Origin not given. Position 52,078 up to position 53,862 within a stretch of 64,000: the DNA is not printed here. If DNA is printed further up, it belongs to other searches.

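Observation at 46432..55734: GlgE alpha-glucan operon interrupted by a KaiC-like ATPase and a receiver-like protein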

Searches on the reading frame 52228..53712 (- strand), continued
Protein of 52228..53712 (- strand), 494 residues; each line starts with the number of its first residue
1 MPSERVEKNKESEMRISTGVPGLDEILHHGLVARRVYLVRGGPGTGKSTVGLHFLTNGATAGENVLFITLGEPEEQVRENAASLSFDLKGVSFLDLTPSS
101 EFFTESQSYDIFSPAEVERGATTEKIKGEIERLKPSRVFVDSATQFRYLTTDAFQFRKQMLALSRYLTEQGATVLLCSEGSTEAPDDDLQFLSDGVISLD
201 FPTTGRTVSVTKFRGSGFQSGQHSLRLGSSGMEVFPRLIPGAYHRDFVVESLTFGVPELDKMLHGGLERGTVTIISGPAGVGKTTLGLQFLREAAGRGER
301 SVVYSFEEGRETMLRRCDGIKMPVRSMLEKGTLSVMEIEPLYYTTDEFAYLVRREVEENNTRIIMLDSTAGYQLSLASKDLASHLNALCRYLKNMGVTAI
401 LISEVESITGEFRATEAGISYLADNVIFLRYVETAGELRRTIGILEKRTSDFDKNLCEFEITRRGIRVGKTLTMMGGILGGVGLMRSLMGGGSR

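Call 9: find_encoding_contigs(protein=window:52228-53712:-, flank=10000, max_places=6)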
Protein window:52228-53712:- (494 aa): no gene with exactly this product is on record in the collection.

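Call 10: find_encoding_contigs(protein=P0003, flank=10000, max_places=2)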
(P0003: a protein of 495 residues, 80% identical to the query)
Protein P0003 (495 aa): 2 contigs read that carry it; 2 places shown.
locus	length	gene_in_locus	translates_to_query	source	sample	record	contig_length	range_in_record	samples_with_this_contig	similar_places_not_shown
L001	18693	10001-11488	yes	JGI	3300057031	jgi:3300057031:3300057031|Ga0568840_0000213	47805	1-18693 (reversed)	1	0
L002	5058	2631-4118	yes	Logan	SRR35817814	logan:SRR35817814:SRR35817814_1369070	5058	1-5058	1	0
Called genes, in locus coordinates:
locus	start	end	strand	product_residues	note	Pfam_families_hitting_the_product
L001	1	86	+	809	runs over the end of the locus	PF01326:PPDK_N, PF00391:PEP-utilizers, PF02896:PEP-utilizers_C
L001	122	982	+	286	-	PF00483:NTP_transferase, PF12804:NTP_transf_3 (weak)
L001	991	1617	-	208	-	PF13189:Cytidylate_kin2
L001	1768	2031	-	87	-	-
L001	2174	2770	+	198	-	PF00440:TetR_N, PF08359:TetR_C_4, PF17932:TetR_C_24 (weak)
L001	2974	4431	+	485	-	PF02386:TrkH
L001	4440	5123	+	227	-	PF02254:TrkA_N, PF02080:TrkA_C (weak)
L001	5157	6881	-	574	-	PF00654:Voltage_CLC, PF00571:CBS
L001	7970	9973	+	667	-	PF11896:GlgE_dom_N_S, PF00128:Alpha-amylase, PF21702:GLGE_C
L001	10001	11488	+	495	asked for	PF03796:DnaB_C (faint), PF06745:ATPase, PF13191:AAA_16 (faint), PF09848:SLFN-g3_helicase (faint), PF13173:AAA_14 (faint), PF13401:AAA_22 (faint), PF13481:AAA_25 (weak), PF06745:ATPase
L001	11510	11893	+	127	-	PF00072:Response_reg (weak)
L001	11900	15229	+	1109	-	PF00128:Alpha-amylase, PF16657:Malt_amylase_C, PF18085:Mak_N_cap (weak)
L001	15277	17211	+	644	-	PF02922:CBM_48, PF00128:Alpha-amylase (faint), PF02806:Alpha-amylase_C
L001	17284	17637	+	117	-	-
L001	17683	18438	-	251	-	PF13646:HEAT_2 (weak), PF03130:HEAT_PBS (faint), PF13646:HEAT_2 (weak)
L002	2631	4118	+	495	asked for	PF03796:DnaB_C (faint), PF06745:ATPase, PF13191:AAA_16 (faint), PF09848:SLFN-g3_helicase (faint), PF13173:AAA_14 (faint), PF13401:AAA_22 (faint), PF13481:AAA_25 (weak), PF06745:ATPase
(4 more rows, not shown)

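Call 11: find_encoding_contigs(protein=P0011, flank=10000, max_places=2)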
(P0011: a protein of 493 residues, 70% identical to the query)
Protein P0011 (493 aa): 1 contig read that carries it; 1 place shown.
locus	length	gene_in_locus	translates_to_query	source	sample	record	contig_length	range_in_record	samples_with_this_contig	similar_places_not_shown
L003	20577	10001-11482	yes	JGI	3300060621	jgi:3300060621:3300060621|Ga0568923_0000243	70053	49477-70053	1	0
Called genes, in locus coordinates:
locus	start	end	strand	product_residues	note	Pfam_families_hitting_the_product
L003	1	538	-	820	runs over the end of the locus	PF04879:Molybdop_Fe4S4, PF00384:Molybdopterin, PF01568:Molydop_binding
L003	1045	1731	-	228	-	PF00589:Phage_integrase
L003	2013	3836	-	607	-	PF02463:SMC_N (faint), PF13304:AAA_21, PF13175:AAA_15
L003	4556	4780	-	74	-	-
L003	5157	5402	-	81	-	-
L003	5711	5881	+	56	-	-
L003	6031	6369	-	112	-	PF20116:DUF6506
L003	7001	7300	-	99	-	PF08734:GYD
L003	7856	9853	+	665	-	PF11896:GlgE_dom_N_S, PF00128:Alpha-amylase, PF21702:GLGE_C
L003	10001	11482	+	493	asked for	PF00154:RecA_N (faint), PF06745:ATPase, PF01637:ATPase_2 (faint), PF07088:GvpD_P-loop (faint), PF13191:AAA_16 (faint), PF13481:AAA_25, PF03796:DnaB_C (weak), PF06745:ATPase, +4 more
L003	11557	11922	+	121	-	PF00072:Response_reg (weak)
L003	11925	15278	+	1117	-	PF00128:Alpha-amylase, PF16657:Malt_amylase_C, PF18085:Mak_N_cap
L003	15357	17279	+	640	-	PF02922:CBM_48, PF00128:Alpha-amylase, PF02806:Alpha-amylase_C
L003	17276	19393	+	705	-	PF02629:CoA_binding, PF13380:CoA_binding_2, PF13607:Succ_CoA_lig, PF19045:Ligase_CoA_2 (weak), PF13549:ATP-grasp_5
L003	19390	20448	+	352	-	PF13500:AAA_26, PF07085:DRTGG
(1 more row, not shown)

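Call 12: find_encoding_contigs(protein=P0019, flank=10000, max_places=2)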
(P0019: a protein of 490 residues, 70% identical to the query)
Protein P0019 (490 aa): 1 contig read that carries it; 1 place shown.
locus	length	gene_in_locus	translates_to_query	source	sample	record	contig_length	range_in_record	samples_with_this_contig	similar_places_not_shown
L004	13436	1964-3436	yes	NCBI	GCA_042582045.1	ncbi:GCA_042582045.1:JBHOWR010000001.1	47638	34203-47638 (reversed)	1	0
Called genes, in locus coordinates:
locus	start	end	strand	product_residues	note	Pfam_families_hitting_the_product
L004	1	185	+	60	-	?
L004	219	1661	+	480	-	PF00224:PK, PF02887:PK_C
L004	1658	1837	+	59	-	PF11896:GlgE_dom_N_S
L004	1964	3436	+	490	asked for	PF00154:RecA_N (faint), PF06745:ATPase, PF01637:ATPase_2 (faint), PF13191:AAA_16 (faint), PF25199:nSTAND_NTPase5 (faint), PF13481:AAA_25, PF03796:DnaB_C (weak), PF06745:ATPase, +5 more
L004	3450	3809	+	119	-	PF00072:Response_reg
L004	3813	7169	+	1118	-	PF00128:Alpha-amylase, PF16657:Malt_amylase_C, PF18085:Mak_N_cap, PF01636:APH (weak)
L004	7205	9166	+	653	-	PF02922:CBM_48, PF00128:Alpha-amylase, PF02806:Alpha-amylase_C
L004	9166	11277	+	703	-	PF02629:CoA_binding, PF13380:CoA_binding_2, PF13607:Succ_CoA_lig, PF19045:Ligase_CoA_2 (weak), PF13549:ATP-grasp_5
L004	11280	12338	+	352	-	PF13500:AAA_26, PF07085:DRTGG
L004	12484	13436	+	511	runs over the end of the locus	PF02446:Glyco_hydro_77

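Call 14: find_encoding_contigs(protein=P0050, flank=8000, max_places=1)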
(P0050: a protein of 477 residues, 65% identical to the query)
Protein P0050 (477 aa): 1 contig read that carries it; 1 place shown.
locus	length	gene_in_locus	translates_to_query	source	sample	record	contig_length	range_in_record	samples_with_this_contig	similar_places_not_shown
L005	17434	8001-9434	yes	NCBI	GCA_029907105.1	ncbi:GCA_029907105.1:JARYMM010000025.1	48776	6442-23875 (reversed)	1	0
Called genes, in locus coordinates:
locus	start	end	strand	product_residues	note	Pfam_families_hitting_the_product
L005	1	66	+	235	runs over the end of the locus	PF04474:DUF554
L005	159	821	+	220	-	PF00027:cNMP_binding, PF13545:HTH_Crp_2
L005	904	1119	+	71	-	PF00037:Fer4 (weak), PF12837:Fer4_6 (faint), PF13237:Fer4_10 (weak), PF12838:Fer4_7 (weak), PF13187:Fer4_9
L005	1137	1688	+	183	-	PF01814:Hemerythrin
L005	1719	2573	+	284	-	PF13489:Methyltransf_23, PF13847:Methyltransf_31, PF08241:Methyltransf_11, PF08242:Methyltransf_12, PF13649:Methyltransf_25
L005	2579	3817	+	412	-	PF04282:DUF438, PF01814:Hemerythrin, PF08448:PAS_4 (weak), PF13596:PAS_10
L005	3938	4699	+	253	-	PF02593:DUF166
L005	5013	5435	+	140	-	-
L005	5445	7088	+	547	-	PF00115:COX1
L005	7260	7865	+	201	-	PF07992:Pyr_redox_2, PF22366:NDH2_C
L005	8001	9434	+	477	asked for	PF00154:RecA_N (faint), PF06745:ATPase, PF13191:AAA_16 (faint), PF23442:DUF7125 (faint), PF13481:AAA_25, PF03796:DnaB_C (weak), PF06745:ATPase, PF13401:AAA_22 (weak), +3 more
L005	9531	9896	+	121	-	PF00072:Response_reg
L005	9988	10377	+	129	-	PF04480:DUF559, PF18741:MTES_1575 (weak)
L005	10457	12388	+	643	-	PF00989:PAS, PF08448:PAS_4, PF13188:PAS_8, PF13426:PAS_9, PF08447:PAS_3, PF13185:GAF_2, PF07730:HisKA_3, PF02518:HATPase_c, +3 more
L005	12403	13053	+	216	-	PF00072:Response_reg, PF00196:GerE, PF04545:Sigma70_r4 (faint), PF08281:Sigma70_r4_2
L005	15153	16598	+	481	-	PF03796:DnaB_C (faint), PF06745:ATPase, PF13191:AAA_16 (faint), PF13481:AAA_25 (weak), PF00004:AAA (faint), PF13481:AAA_25, PF06745:ATPase, PF23442:DUF7125 (weak), +4 more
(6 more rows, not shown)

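Call 15: find_encoding_contigs(protein=P0093, flank=8000, max_places=1)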
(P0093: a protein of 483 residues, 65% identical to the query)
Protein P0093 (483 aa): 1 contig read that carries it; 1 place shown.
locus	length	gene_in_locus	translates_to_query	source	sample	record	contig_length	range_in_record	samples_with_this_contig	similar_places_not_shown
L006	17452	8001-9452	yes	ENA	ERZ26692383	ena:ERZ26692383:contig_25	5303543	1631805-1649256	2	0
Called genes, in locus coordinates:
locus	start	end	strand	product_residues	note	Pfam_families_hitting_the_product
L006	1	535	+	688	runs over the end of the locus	PF01590:GAF, PF13185:GAF_2 (faint), PF13492:GAF_3 (faint), PF01590:GAF, PF00512:HisKA, PF02518:HATPase_c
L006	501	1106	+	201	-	PF10604:Polyketide_cyc2 (weak), PF03364:Polyketide_cyc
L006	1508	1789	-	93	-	PF18068:Npun_R1517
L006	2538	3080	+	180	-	PF00694:Aconitase_C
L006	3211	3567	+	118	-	PF10664:NdhM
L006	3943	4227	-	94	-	-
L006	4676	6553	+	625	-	PF00481:PP2C, PF13672:PP2C_2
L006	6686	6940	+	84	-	-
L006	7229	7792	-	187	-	PF01327:Pep_deformylase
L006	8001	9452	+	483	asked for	PF00154:RecA_N (faint), PF06745:ATPase, PF13191:AAA_16 (faint), PF23442:DUF7125 (faint), PF07088:GvpD_P-loop (faint), PF03796:DnaB_C (weak), PF06745:ATPase, PF13481:AAA_25, +4 more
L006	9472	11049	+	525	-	PF00989:PAS, PF08448:PAS_4, PF13426:PAS_9, PF08447:PAS_3, PF14598:PAS_11 (weak), PF00512:HisKA, PF02518:HATPase_c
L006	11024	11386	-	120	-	-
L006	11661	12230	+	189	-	PF10502:Peptidase_S26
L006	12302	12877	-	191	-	PF03588:Leu_Phe_trans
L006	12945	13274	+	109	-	-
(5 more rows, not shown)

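Call 16: find_encoding_contigs(protein=P0060, flank=8000, max_places=1)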
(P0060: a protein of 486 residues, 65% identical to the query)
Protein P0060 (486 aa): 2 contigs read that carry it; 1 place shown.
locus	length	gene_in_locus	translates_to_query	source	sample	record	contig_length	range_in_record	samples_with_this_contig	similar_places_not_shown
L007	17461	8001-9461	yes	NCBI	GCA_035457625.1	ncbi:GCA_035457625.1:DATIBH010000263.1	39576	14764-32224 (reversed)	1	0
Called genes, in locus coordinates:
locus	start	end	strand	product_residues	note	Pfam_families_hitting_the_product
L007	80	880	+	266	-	-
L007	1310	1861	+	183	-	PF03264:Cytochrom_NNT (weak), PF14537:Cytochrom_c3_2 (faint)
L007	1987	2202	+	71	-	-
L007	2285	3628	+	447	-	PF00675:Peptidase_M16, PF05193:Peptidase_M16_C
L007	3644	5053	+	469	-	PF00675:Peptidase_M16, PF05193:Peptidase_M16_C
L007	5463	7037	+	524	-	PF00496:SBP_bac_5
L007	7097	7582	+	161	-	PF00578:AhpC-TSA, PF08534:Redoxin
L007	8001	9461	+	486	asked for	PF00154:RecA_N (faint), PF06745:ATPase, PF13191:AAA_16 (faint), PF01656:CbiA (faint), PF07088:GvpD_P-loop (faint), PF13481:AAA_25, PF03796:DnaB_C (weak), PF06745:ATPase, +3 more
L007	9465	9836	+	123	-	-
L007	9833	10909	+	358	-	PF00512:HisKA, PF02518:HATPase_c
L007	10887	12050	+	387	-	PF00072:Response_reg, PF07536:HWE_HK (weak), PF07568:HisKA_2, PF13581:HATPase_c_2 (weak), PF02518:HATPase_c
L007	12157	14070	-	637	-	PF13493:DUF4118, PF00989:PAS, PF08448:PAS_4, PF13426:PAS_9, PF08448:PAS_4 (weak), PF13426:PAS_9 (weak), PF07568:HisKA_2, PF02518:HATPase_c, +4 more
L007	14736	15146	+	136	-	PF10861:DUF2784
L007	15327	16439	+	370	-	PF01916:DS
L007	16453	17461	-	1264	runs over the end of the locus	PF13428:TPR_14 (faint)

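Call 18: find_related_loci(query=A1, collection=genome_contigs, flank=10000)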
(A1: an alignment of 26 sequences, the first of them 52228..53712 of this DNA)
Query A1 (494 aa) in genome_contigs; peptide patterns used: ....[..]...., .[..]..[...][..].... (x = any residue, [..] = any of these).
600 stretches matched a pattern (row limit reached: there are more); 60 encode a relative of the query (tblastn E <= 1e-3); 60 distinct loci.
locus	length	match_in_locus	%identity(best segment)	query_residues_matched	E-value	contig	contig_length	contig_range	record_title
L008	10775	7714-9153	69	1-481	0e+0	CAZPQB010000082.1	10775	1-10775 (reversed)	MAG TPA_asm: uncultured Dehalococcoidaceae bacterium isolate SRP214966_co4_72 genome assembly, contig: NODE_6588_length_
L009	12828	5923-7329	66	13-481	0e+0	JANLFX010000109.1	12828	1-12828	MAG: Anaerolineae bacterium isolate A05DMB24 NODE_109_length_12828_cov_9.368825, whole genome shotgun sequence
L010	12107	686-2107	64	8-481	0e+0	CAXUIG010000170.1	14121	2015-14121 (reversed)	MAG TPA_asm: uncultured bacterium isolate public_SRR14722086_metawrap_bin.4 genome assembly, contig: public_SRR14722086_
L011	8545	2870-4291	64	8-481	0e+0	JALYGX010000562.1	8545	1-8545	MAG: Cyanobacteriota bacterium isolate GDC bin22 SD1469-71_k127_1812939, whole genome shotgun sequence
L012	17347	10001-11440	61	3-482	0e+0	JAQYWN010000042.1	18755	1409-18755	MAG: Rhizonema sp. NSF051 rhizonema_NODE_44_length_18755_cov_32.2628, whole genome shotgun sequence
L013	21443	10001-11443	60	7-482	0e+0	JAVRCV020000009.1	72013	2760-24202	MAG: Aulosira sp. ZfuVER01 Aulosira_sp_ZfuVER01_9, whole genome shotgun sequence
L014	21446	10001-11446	59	2-479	0e+0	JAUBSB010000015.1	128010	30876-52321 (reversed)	Microcoleus sp. LAD1_D3 NODE_42_length_128010_cov_33.373297, whole genome shotgun sequence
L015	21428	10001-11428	60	9-479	0e+0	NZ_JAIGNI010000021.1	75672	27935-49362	Lyngbya sp. CCAP 1446/10 scaffold21_cov0, whole genome shotgun sequence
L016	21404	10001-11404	60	15-481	0e+0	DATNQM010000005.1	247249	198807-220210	MAG TPA_asm: Halomicronema sp. isolate SMAG_U16507 k141_229373, whole genome shotgun sequence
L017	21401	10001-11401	61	15-481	0e+0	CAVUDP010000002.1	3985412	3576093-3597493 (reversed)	MAG: uncultured cyanobacterium isolate MFD03250.bin.1.115 genome assembly, contig: contig_2441, whole genome shotgun seq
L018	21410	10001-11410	59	8-481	0e+0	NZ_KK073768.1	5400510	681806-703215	[Scytonema hofmanni] UTEX 2349 Tol9009DRAFT_TPD.8, whole genome shotgun sequence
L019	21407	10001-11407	59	15-482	0e+0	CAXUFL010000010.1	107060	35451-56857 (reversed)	MAG TPA_asm: uncultured bacterium isolate public_SRR1531569_metawrap_bin.1 genome assembly, contig: public_SRR1531569_me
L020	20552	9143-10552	58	12-481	0e+0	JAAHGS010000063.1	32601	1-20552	MAG: Symploca sp. SIO2E9 2E9_NODE_63, whole genome shotgun sequence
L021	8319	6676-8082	57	15-482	0e+0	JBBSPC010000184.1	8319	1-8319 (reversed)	MAG: Chroococcales cyanobacterium isolate LS6_sbin.46 LS6_sbin.46_K_1831901_L_8319_cov_27.0746, whole genome shotgun seq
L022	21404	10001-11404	58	15-482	0e+0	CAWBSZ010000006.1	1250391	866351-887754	MAG: uncultured Chloroflexia bacterium isolate MFD04580.bin.3.141 genome assembly, contig: contig_9482, whole genome sho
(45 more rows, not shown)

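Call 30: search_protein_families(library=pfam, alignment_id=A2, max_evalue=0.001)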
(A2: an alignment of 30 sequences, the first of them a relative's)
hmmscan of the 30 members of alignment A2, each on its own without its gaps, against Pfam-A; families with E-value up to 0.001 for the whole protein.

A. member 1, L014:12278-13438:+ (386 aa): 2 families
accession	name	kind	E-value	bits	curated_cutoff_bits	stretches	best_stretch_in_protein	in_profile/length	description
PF02518.31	HATPase_c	-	1.7e-29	102.9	26.4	1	269-374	5-110/111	Histidine kinase-, DNA gyrase B-, and HSP90-like ATPase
PF00512.31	HisKA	-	3.5e-13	49.8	26.9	1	148-215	2-66/66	His Kinase A (phospho-acceptor) domain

B. families by the number of members that match (of 30 scanned): 26 families (the first 25 are shown)
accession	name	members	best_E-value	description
PF02518.31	HATPase_c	27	3.5e-33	Histidine kinase-, DNA gyrase B-, and HSP90-like ATPase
PF00512.31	HisKA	23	4.4e-22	His Kinase A (phospho-acceptor) domain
PF08447.18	PAS_3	10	7.2e-36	PAS fold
PF08448.16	PAS_4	9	1.8e-40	PAS fold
PF13426.13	PAS_9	9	7.1e-35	PAS domain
PF13581.12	HATPase_c_2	9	3.3e-08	Histidine kinase-like ATPase domain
PF00989.32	PAS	8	3.6e-33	PAS fold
PF13188.13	PAS_8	6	3.6e-16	PAS domain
PF13185.12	GAF_2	3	5.3e-17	GAF domain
PF01590.32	GAF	3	3.9e-12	GAF domain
PF13492.12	GAF_3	3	3.5e-08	GAF domain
PF14598.12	PAS_11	3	9.9e-08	PAS domain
PF13487.12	HD_5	2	6.3e-39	HD domain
PF07568.18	HisKA_2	2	3.1e-27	Histidine kinase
PF00072.30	Response_reg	2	9.9e-24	Response regulator receiver domain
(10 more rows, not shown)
